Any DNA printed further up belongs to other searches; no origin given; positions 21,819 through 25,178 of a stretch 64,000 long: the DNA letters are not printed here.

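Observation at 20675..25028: MotA-less pair of MotB-like proteins translationally coupled to a 1019-aa secreted TolA-like/TPR protein: candidate uncharacterised periplasmic motor module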

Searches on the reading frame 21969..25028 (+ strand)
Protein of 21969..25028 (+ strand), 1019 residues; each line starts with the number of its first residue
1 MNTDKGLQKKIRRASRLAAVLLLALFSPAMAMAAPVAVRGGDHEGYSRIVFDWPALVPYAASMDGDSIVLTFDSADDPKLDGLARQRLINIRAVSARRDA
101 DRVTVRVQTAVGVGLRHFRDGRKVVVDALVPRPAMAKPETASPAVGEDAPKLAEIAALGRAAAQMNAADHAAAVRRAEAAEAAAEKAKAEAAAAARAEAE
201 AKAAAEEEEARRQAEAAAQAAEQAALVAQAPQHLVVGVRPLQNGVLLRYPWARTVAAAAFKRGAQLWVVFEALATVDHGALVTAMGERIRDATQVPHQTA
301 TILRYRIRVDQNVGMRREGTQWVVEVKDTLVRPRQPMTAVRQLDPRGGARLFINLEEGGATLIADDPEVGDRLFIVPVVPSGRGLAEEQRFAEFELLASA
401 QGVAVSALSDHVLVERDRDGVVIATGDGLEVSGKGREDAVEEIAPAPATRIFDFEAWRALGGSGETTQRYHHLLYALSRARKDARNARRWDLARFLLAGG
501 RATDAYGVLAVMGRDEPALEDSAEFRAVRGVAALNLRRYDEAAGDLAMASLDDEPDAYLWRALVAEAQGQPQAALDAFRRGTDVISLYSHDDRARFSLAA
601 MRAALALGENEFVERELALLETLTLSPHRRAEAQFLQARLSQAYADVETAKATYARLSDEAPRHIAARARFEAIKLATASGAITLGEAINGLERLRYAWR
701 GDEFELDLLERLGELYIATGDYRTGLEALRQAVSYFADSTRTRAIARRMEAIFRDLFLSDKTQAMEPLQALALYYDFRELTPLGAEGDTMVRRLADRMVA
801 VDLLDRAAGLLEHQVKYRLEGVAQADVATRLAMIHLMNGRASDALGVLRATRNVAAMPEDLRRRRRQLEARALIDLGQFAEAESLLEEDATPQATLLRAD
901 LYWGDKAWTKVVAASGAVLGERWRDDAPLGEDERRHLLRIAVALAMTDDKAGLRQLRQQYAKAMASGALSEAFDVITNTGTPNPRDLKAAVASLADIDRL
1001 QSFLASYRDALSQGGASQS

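Call 3: search_protein_families(library=pfam, proteins=[window:21969-25028:+], max_evalue=1)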
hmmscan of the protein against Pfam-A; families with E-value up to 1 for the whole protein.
window:21969-25028:+ (1019 aa): 6 families
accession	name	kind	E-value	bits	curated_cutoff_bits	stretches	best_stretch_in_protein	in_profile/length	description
PF00515.34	TPR_1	-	7.7e-05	22.8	27.8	1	555-580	1-26/34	Tetratricopeptide repeat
PF13181.12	TPR_8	-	0.00026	21.3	25.7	1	708-735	3-30/34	Tetratricopeptide repeat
PF13432.12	TPR_16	-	0.0035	18.2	32.7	1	529-580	3-56/65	Tetratricopeptide repeat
PF13431.12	TPR_17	-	0.11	13.3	24.4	0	554-575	12-33/34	Tetratricopeptide repeat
PF07719.23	TPR_2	-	0.14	12.8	27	2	555-580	1-26/34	Tetratricopeptide repeat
PF13174.12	TPR_6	-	0.37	12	26.3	2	709-739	3-33/33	Tetratricopeptide repeat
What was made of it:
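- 23377..24998 (+): C: TPR-like helical region (about residues 470-1010) with the family signatures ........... and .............. Pfam TPR_1, TPR_8 and TPR_16 hits (call 3).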

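Call 4: search_protein_families(library=ncbifam, proteins=[window:21969-25028:+], max_evalue=1)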
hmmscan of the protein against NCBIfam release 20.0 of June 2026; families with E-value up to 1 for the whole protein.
window:21969-25028:+ (1019 aa): 1 family
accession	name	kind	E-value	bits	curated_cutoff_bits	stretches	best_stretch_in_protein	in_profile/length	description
NF033551.1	transpos_IS1182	equivalog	0.019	13.8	270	1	123-284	138-283/488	IS1182 family transposase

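Call 9: search_solved_structures(query=window:21969-25028:+, max_evalue=10, show_alignments=1)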
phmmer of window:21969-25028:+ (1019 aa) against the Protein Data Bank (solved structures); distinct sequences matched with E-value up to 10: 4.
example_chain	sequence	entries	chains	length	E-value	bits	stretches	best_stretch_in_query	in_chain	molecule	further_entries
5lyn_A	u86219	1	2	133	0.13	13.4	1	519-584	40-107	Small glutamine-rich tetratricopeptide repeat-containing protein 2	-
5lyp_A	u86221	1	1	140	0.14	13.3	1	519-584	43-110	Small glutamine-rich tetratricopeptide repeat-containing protein 2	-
8ump_A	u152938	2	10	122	0.25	12.5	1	686-739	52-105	T33-ml35-redesigned-TPR-domain-fold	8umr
3asg_A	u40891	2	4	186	0.44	11.6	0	694-743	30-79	MamA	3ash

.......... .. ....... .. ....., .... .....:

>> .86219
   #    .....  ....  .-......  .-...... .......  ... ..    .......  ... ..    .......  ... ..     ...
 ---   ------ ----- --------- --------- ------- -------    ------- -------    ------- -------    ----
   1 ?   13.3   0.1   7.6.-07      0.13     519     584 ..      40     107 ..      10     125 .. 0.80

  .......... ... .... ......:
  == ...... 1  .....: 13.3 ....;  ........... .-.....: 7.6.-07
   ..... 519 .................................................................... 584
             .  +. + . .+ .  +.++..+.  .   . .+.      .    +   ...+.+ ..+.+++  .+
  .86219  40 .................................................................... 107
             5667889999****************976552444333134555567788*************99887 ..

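Call 10: find_homologous_proteins(query=window:21969-25028:+)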
Query window:21969-25028:+ (1019 aa): 85 proteins with E <= 0.001 among 8000 candidates.
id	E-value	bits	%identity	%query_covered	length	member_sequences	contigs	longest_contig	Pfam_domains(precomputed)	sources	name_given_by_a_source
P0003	0.0e+0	2156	100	100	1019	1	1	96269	-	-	-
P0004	2.5e-224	765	45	96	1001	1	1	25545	-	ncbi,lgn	-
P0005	2.0e-193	663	38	96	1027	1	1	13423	PF07719.24,PF13174.13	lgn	-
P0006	9.9e-188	644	39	96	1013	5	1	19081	PF00515.35,PF07719.24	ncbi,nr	ncbi:MAG: tetratricopeptide repeat protein [Proteobacteria bacterium]|nr:tetratricopeptide repeat pr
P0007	9.4e-185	634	39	96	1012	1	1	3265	PF07721.21,PF07719.24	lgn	-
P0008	2.4e-181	623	41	96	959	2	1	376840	PF12895.14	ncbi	-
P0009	1.8e-178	614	37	96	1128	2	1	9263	PF14559.13,PF00515.35,PF13424.13,PF13432.13,PF13428.13,PF13181.13,PF07719.24,PF13174.13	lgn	-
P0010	9.9e-163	562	34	95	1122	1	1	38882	-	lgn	-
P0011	5.9e-160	552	39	76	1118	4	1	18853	-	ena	-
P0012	5.4e-154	533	38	77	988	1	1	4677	-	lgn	-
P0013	5.2e-153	529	34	96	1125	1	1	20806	-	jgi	jgi:tetratricopeptide (TPR) repeat protein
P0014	3.8e-152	527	34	96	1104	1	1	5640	-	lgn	-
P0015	1.8e-151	524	38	77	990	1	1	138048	-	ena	-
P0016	2.5e-151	524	38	78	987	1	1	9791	PF14559.13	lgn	-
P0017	4.7e-150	520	36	96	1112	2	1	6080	-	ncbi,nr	ncbi:MAG TPA: tetratricopeptide repeat protein [Alphaproteobacteria bacterium]|nr:tetratricopeptide 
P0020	5.8e-147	509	34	97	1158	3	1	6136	PF00515.35,PF24837.2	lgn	-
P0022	2.0e-141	491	34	96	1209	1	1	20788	PF12895.14,PF24837.2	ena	-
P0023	4.9e-141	490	35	76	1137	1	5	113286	PF24837.2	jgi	jgi:tetratricopeptide (TPR) repeat protein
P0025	1.0e-139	485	36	11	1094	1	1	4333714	PF13432.13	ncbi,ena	-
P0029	1.5e-138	482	34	97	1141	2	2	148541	PF24837.2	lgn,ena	-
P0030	8.6e-138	479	37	75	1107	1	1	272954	PF24837.2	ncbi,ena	-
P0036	4.9e-135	470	32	96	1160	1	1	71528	PF00515.35,PF24837.2,PF07719.24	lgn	-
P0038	1.2e-133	465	35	76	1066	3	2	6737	PF11741.14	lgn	-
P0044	1.3e-130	455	33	74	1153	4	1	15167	PF24837.2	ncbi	ncbi:MAG: tetratricopeptide repeat protein [Bacteroidales bacterium]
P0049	1.2e-122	429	34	97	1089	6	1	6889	PF24837.2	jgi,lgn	jgi:hypothetical protein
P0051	2.1e-122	428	33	96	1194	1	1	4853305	PF12895.14,PF24837.2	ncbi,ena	-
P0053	4.9e-122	427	33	96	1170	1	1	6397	PF24837.2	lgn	-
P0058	2.5e-119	418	33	96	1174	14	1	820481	PF24837.2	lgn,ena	-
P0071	9.1e-105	370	32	71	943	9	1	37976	PF14559.13,PF24837.2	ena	-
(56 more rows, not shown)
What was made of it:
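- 21969..25028 (+): Protein C: secreted AMIN-like + TPR protein of the MotK/CC_2058 (PflA-like) kind (1019 aa). 85 full-length relatives, E down to 1e-224 (call 10).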

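Call 12: search_protein_families(library=pfam, proteins=[P0022, P0038, P0051, P0025, P0004], max_evalue=0.01)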
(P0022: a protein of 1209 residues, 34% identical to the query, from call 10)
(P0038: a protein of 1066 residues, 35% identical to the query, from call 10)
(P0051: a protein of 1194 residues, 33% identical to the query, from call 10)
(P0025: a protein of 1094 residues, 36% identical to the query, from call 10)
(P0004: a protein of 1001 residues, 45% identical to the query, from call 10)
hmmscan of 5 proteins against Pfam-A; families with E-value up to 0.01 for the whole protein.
P0022 (1209 aa): 7 families
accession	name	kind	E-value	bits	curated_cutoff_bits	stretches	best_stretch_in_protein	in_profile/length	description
PF12895.13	ANAPC3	-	1.1e-06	29.3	27.2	0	1009-1065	28-80/82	Anaphase-promoting complex, cyclosome, subunit 3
PF24837.1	AMIN-like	-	1.8e-06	28.5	27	0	40-59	4-25/129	AMIN-like domain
PF00515.34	TPR_1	-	5.5e-05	23.2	27.8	0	814-837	5-28/34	Tetratricopeptide repeat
PF14559.12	TPR_19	-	0.0015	19.2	25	1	666-708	26-65/68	Tetratricopeptide repeat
PF20035.4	DUF6439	-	0.0044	17.8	27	0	987-1030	28-73/92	Family of unknown function (DUF6439)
PF09976.15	TPR_21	-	0.0053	17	25.5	0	803-844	139-180/193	Tetratricopeptide repeat-like domain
PF13428.12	TPR_14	-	0.0085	17.1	23.5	1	887-920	3-36/44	Tetratricopeptide repeat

P0038 (1066 aa): 1 family
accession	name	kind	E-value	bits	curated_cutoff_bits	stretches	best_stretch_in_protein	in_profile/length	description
PF11741.13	AMIN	-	1.7e-05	25.3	20.5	0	82-151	5-77/101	AMIN domain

P0051 (1194 aa): 4 families
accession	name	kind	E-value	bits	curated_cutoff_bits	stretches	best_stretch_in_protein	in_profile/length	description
PF24837.1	AMIN-like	-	4.6e-06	27.2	27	1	161-189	3-34/129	AMIN-like domain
PF12895.13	ANAPC3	-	4.6e-05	24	27.2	1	1007-1062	29-80/82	Anaphase-promoting complex, cyclosome, subunit 3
PF00515.34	TPR_1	-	0.00038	20.6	27.8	0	887-914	6-33/34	Tetratricopeptide repeat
PF13428.12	TPR_14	-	0.0067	17.5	23.5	1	886-920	5-39/44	Tetratricopeptide repeat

P0025 (1094 aa): 5 families
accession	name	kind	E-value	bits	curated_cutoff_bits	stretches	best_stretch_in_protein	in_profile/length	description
PF13432.12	TPR_16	-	1.5e-05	25.8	32.7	0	531-585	4-56/65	Tetratricopeptide repeat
PF14559.12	TPR_19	-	3.9e-05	24.3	25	1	538-598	5-63/68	Tetratricopeptide repeat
PF07719.23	TPR_2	-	0.00063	20.1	27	0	943-962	8-27/34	Tetratricopeptide repeat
PF11741.13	AMIN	-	0.0015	19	20.5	0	102-183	6-99/101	AMIN domain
PF12895.13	ANAPC3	-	0.0069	17.1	27.2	0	908-961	32-81/82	Anaphase-promoting complex, cyclosome, subunit 3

P0004 (1001 aa): 0 families

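Call 13: find_encoding_contigs(protein=P0051, flank=10000, max_places=2)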
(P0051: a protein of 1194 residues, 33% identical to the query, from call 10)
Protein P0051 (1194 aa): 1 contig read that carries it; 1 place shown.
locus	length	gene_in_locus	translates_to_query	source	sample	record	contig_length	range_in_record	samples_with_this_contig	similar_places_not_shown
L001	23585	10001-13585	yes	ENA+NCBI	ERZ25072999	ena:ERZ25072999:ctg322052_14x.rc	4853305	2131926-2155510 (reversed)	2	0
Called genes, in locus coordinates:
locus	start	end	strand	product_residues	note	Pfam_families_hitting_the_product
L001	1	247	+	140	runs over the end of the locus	PF10768:FliX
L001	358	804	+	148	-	PF21157:DksA_N, PF01258:zf-dskA_traR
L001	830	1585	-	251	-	PF02107:FlgH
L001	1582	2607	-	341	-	PF13144:ChapFlgA, PF08666:SAF (weak)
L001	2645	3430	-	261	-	PF00460:Flg_bb_rod, PF22692:LlgE_F_G_D1, PF06429:Flg_bbr_C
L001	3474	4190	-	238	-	PF00460:Flg_bb_rod (weak), PF22692:LlgE_F_G_D1, PF06429:Flg_bbr_C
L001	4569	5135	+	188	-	PF03748:FliL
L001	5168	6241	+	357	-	PF02154:FliM, PF01052:FliMN_C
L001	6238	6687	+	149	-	PF20072:DUF6468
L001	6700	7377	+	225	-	-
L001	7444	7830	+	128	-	PF00072:Response_reg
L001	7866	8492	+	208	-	PF04344:CheZ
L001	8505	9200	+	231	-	-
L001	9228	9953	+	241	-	PF13677:MotB_plug, PF00691:OmpA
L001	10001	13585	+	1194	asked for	PF24837:AMIN-like (faint), PF12895:ANAPC3 (faint)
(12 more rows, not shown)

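Call 18: find_related_loci(query=A2, collection=genome_contigs, flank=10000)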
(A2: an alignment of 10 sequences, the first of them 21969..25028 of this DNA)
Query A2 (1019 aa) in genome_contigs; peptide patterns used: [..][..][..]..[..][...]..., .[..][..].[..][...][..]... (x = any residue, [..] = any of these).
600 stretches matched a pattern (row limit reached: there are more); 581 encode a relative of the query (tblastn E <= 1e-3); the best 80 are kept; 80 distinct loci.
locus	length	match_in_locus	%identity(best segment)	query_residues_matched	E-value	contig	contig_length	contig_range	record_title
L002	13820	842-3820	44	17-1012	0e+0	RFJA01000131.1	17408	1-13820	MAG: Alphaproteobacteria bacterium isolate J090 k99_649989, whole genome shotgun sequence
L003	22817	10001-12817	45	36-1008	0e+0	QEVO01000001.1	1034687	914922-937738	MAG: Proteobacteria bacterium isolate PRO5 J3_scaffold_1, whole genome shotgun sequence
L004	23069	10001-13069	43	17-1012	0e+0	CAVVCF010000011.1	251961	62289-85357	MAG: uncultured Alphaproteobacteria bacterium isolate MFD02416.bin.2.183 genome assembly, contig: contig_77359, whole ge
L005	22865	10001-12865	39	15-1000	0e+0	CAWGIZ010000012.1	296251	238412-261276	MAG: uncultured Alphaproteobacteria bacterium isolate MFD05684.bin.2.104 genome assembly, contig: contig_97609, whole ge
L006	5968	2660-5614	41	17-1012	0e+0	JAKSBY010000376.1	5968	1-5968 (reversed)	MAG: Sphingomonadales bacterium isolate MAG.237 k141_48757, whole genome shotgun sequence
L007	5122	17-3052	36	10-1008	0e+0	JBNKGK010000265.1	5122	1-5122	MAG: Kordiimonas sp. isolate E1E2.bin.30.strict NODE_265_length_5122_cov_3.619822, whole genome shotgun sequence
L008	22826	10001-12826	42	20-1014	0e+0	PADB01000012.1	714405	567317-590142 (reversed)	MAG: Kordiimonas sp. isolate NAT158 105718, whole genome shotgun sequence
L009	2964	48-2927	41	12-980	0e+0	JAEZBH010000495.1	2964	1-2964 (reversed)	MAG: Proteobacteria bacterium isolate OH_CBrB_185 k127_3409098, whole genome shotgun sequence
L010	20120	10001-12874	41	14-1009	0e+0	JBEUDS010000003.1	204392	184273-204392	Sphingosinicellaceae bacterium M-36 strain M36 Scaffold3, whole genome shotgun sequence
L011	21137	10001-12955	37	22-1008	0e+0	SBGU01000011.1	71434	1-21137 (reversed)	MAG: Alphaproteobacteria bacterium isolate M2405 scaffold_75_1, whole genome shotgun sequence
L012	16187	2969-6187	36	18-1012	0e+0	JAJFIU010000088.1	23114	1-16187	MAG: Alphaproteobacteria bacterium isolate OFTM305 OFTM305_87, whole genome shotgun sequence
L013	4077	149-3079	39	20-1012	0e+0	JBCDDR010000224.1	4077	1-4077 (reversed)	MAG: Pseudomonadota bacterium isolate P01_G01_bin.45 k141_501843_length_4077_cov_9.0000, whole genome shotgun sequence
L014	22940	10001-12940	36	25-1012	0e+0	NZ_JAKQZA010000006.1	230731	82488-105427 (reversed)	Kordiimonas laminariae strain 5E331 scaffold_6_length=230732, whole genome shotgun sequence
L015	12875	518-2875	41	230-1012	0e+0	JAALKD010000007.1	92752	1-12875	MAG: Sphingomonadales bacterium isolate MH1_Bin8 NODE_86_length_92752_cov_8.140533, whole genome shotgun sequence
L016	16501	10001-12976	37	24-1015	2e-176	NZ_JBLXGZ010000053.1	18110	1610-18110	MAG: Kordiimonas sp. isolate ET05-09 T05maxbin_out.036_metabat.2RE.5K@53, whole genome shotgun sequence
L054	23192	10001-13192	32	17-1019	3e-126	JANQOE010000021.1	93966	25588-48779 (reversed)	MAG: Alphaproteobacteria bacterium isolate IP29b_bin.124 k99_2762898, whole genome shotgun sequence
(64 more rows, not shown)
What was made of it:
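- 21969..25028 (+): At least 581 species genomes carry one (call 18).
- Tried and rejected: It worked with 10 closer sequences (call 18).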

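Call 30: find_encoding_contigs(protein=window:21969-25028:+, flank=10000, max_places=2)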
Protein window:21969-25028:+ (1019 aa): 1 contig read that carries it; 1 place shown.
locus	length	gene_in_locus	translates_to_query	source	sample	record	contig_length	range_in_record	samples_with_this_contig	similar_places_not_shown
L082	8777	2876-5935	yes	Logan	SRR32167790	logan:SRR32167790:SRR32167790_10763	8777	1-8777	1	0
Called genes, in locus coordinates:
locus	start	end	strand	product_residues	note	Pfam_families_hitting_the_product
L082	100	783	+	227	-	PF03448:MgtE_N (faint)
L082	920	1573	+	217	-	PF04344:CheZ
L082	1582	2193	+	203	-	-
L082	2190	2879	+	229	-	PF13677:MotB_plug (weak)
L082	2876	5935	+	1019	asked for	-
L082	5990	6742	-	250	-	PF00813:FliP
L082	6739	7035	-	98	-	PF04347:FliO (weak)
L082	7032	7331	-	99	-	PF01312:Bac_export_2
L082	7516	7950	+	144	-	-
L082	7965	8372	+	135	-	PF06429:Flg_bbr_C (weak)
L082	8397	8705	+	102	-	PF02049:FliE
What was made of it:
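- Tried and rejected: The look-up for C returned only an 8.8-kb copy of the same locus (call 30).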

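Call 39: search_dna_similar(query=window:21969-25028:+, collection=plasmids, mode=protein, max_evalue=0.001, max_rows=25)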
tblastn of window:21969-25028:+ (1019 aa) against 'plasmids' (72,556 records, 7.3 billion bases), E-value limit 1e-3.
Records with a match: 11; places in all: 11; records where one place covers at least 80% of the query: 0.
Best place of each record, by identity: <60% 11.
By first word of the organism name: Azospirillum 9; Sphingobium 1; Erythrobacter 1.
By predicted mobility (MOB-suite, as given by PLSDB): non-mobilizable 8; mobilizable 2; conjugative 1.
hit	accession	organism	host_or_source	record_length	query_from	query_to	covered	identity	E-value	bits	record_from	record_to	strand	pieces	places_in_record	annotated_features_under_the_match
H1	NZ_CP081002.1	Sphingobium sp. V4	cell culture,soil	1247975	447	986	53%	30.5%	3e-39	167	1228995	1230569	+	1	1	record has no annotation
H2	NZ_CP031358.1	Erythrobacter aureus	marine sediment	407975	461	978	51%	28.8%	5e-35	153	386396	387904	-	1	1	hypothetical protein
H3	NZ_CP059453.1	Azospirillum brasilense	Prokaryotes,soil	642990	635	1008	37%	29.2%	4e-13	82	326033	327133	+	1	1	tetratricopeptide repeat protein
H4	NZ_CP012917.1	Azospirillum brasilense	Digitaria eriantha,microbe,root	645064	635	1004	36%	29.6%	1e-11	77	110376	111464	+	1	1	hypothetical protein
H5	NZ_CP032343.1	Azospirillum brasilense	soil sample,Agricultural field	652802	635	1004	36%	29.6%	1e-11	77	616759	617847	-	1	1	hypothetical protein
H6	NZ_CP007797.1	Azospirillum argentinense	Triticum aestivum L.,Root,wheat ...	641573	635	938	30%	30.7%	2e-9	70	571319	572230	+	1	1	hypothetical protein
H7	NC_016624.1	Azospirillum lipoferum 4B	-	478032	635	908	27%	28.8%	8e-4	51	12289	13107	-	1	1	hypothetical protein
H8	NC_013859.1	Azospirillum sp. B510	-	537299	665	908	24%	29.3%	7e-4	52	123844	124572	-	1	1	hypothetical protein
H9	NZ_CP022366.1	Azospirillum sp. TSH58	single cell,paddy soils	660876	635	851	21%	31.2%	3e-8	66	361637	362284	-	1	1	hypothetical protein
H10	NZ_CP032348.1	Azospirillum brasilense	soil sample,Agricultural field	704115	635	851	21%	30.7%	9e-8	64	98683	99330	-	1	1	hypothetical protein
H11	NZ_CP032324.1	Azospirillum argentinense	soil sample,Agricultural field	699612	635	851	21%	30.7%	1e-7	64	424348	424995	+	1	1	hypothetical protein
